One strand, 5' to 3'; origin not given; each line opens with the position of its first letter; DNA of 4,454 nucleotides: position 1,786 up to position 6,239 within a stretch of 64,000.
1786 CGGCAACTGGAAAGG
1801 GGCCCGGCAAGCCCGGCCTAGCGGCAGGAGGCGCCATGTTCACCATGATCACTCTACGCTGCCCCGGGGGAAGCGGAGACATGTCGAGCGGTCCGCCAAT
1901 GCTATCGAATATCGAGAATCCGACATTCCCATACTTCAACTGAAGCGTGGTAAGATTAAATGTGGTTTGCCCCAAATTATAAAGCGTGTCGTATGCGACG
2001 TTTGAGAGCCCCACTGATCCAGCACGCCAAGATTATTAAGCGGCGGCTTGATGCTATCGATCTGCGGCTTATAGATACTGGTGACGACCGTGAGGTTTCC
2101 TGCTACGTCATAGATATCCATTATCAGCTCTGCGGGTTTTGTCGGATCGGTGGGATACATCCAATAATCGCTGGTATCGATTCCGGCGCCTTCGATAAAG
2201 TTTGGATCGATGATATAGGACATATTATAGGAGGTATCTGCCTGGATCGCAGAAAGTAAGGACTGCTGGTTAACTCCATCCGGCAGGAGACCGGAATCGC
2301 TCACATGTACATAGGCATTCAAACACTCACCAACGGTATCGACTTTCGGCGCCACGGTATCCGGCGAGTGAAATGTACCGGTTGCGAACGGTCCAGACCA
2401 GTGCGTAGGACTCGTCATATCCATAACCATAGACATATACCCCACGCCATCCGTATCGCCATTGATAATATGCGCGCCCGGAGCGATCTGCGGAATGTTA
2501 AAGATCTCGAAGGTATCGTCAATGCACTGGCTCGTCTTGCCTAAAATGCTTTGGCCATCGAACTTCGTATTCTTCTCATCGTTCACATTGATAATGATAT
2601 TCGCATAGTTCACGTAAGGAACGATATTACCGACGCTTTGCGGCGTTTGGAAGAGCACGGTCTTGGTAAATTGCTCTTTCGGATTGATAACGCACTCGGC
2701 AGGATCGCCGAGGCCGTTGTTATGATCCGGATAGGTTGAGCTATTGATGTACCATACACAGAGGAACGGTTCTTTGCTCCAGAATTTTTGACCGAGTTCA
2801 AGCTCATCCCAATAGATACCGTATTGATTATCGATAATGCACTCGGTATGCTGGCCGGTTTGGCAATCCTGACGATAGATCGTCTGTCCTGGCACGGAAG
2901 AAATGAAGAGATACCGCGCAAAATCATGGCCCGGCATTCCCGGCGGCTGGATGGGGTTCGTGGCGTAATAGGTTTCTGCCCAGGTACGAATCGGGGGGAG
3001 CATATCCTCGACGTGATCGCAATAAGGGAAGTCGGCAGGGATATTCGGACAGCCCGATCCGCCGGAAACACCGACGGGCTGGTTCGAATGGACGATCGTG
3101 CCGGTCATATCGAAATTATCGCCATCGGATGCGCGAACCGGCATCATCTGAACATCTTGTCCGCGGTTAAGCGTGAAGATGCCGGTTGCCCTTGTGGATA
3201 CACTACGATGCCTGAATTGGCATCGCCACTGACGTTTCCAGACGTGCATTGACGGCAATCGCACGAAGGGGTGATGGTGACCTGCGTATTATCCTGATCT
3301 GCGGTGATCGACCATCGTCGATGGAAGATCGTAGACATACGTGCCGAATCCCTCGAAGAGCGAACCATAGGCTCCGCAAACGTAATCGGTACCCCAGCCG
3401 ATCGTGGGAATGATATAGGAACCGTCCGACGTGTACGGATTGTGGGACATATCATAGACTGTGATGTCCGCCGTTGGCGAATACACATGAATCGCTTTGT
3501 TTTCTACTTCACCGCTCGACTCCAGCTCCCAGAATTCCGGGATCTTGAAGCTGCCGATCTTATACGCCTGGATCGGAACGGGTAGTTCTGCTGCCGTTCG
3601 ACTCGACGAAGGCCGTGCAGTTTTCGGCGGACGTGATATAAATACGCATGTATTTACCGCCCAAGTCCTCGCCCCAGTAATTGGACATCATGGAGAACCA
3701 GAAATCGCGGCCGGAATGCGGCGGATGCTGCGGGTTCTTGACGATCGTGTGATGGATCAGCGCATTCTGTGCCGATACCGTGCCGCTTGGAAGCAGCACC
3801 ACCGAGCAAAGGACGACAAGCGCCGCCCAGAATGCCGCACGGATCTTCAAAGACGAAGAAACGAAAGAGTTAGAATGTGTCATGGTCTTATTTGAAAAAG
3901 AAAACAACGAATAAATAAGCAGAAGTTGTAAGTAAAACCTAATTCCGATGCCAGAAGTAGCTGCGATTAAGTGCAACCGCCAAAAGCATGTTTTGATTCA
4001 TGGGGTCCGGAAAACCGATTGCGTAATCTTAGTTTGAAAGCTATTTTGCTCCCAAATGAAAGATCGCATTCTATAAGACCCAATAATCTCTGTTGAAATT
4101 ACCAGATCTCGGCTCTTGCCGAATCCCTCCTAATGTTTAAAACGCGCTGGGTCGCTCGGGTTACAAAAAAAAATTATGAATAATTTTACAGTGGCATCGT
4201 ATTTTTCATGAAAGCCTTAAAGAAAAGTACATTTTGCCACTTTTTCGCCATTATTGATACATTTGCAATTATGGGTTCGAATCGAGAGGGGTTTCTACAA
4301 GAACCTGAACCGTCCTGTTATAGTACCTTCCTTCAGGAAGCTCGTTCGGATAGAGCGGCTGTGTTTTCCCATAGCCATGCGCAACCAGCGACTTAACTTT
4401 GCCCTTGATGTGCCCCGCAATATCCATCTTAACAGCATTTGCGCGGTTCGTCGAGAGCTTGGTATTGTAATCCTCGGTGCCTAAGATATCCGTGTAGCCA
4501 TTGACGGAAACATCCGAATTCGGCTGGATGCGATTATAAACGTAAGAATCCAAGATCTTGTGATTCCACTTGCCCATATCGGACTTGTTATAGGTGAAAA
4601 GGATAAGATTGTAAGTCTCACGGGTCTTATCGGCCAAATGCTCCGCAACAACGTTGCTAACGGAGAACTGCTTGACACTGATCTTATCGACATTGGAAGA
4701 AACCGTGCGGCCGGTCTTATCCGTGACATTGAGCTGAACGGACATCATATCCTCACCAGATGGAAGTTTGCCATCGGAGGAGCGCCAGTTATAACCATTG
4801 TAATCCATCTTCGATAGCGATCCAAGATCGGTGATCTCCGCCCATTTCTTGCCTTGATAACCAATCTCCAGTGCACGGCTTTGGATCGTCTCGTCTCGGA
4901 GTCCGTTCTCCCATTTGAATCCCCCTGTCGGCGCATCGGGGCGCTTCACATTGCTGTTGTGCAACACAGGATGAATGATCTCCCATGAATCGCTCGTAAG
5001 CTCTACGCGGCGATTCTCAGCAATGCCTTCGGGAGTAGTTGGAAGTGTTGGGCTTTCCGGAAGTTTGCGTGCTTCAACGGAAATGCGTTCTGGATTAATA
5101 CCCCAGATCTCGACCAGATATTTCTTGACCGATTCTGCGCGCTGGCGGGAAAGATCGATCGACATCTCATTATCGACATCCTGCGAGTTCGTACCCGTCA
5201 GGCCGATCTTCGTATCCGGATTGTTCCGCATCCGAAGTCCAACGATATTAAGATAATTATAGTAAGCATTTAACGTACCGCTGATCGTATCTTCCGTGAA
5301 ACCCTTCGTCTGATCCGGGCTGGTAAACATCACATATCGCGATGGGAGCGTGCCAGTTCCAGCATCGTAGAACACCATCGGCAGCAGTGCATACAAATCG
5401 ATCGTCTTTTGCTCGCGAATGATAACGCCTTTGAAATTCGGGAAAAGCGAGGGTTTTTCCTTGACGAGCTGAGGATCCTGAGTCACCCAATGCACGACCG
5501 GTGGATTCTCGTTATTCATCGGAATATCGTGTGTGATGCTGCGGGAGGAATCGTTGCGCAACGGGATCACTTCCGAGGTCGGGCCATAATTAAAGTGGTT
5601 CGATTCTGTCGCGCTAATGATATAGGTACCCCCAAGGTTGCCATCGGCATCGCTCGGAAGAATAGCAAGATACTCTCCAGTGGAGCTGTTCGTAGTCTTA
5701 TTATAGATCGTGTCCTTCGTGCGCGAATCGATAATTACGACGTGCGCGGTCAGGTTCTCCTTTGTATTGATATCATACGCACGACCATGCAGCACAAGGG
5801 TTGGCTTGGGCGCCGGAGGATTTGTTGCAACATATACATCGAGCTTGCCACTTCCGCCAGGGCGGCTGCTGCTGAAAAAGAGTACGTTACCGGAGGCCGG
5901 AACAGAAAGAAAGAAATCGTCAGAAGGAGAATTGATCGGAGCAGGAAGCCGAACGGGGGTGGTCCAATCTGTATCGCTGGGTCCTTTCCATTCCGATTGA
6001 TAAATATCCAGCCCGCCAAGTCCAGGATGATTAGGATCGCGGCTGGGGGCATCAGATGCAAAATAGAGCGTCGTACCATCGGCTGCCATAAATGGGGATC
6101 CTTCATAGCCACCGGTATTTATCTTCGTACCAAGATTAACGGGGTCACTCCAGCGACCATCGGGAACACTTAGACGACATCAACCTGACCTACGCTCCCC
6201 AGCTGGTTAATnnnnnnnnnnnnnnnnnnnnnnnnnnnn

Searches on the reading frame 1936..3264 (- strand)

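Call 74: search_protein_families(library=pfam, proteins=[window:1936-3264:-], max_evalue=0.0001)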
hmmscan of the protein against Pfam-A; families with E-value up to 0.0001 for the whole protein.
window:1936-3264:- (442 aa): 1 family
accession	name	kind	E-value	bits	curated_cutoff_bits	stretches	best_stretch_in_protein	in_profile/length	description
PF17517.7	IgGFc_binding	-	9.6e-30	104.3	25.6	1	23-270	59-288/297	IgGFc binding protein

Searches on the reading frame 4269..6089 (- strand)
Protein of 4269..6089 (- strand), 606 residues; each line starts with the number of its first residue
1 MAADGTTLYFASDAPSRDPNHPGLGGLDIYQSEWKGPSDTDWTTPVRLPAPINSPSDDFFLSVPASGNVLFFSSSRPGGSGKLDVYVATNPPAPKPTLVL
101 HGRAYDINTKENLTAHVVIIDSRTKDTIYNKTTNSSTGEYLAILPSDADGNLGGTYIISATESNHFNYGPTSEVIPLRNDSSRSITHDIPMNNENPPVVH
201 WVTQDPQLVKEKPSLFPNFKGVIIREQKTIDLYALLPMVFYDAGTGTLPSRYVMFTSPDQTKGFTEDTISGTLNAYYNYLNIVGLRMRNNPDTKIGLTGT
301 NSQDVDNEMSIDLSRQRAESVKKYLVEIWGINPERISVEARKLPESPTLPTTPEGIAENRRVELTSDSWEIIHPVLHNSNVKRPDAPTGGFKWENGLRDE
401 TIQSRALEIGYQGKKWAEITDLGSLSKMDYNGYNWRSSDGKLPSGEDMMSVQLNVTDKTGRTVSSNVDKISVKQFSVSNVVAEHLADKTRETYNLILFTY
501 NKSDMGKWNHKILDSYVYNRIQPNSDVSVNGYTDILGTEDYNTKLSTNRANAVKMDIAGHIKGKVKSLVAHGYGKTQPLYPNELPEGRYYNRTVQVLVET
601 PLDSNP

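Call 74: search_protein_families(library=pfam, proteins=[window:4269-6089:-], max_evalue=0.0001)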
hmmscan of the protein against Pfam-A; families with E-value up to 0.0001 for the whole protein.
window:4269-6089:- (606 aa): 2 families
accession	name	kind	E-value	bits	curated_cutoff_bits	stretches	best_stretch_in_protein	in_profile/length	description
PF00691.25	OmpA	-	1.7e-19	70.4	27.2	2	498-592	2-98/98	OmpA family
PF07676.18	PD40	-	3.8e-07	30.3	20.9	0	49-87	2-38/38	WD40-like Beta Propeller Repeat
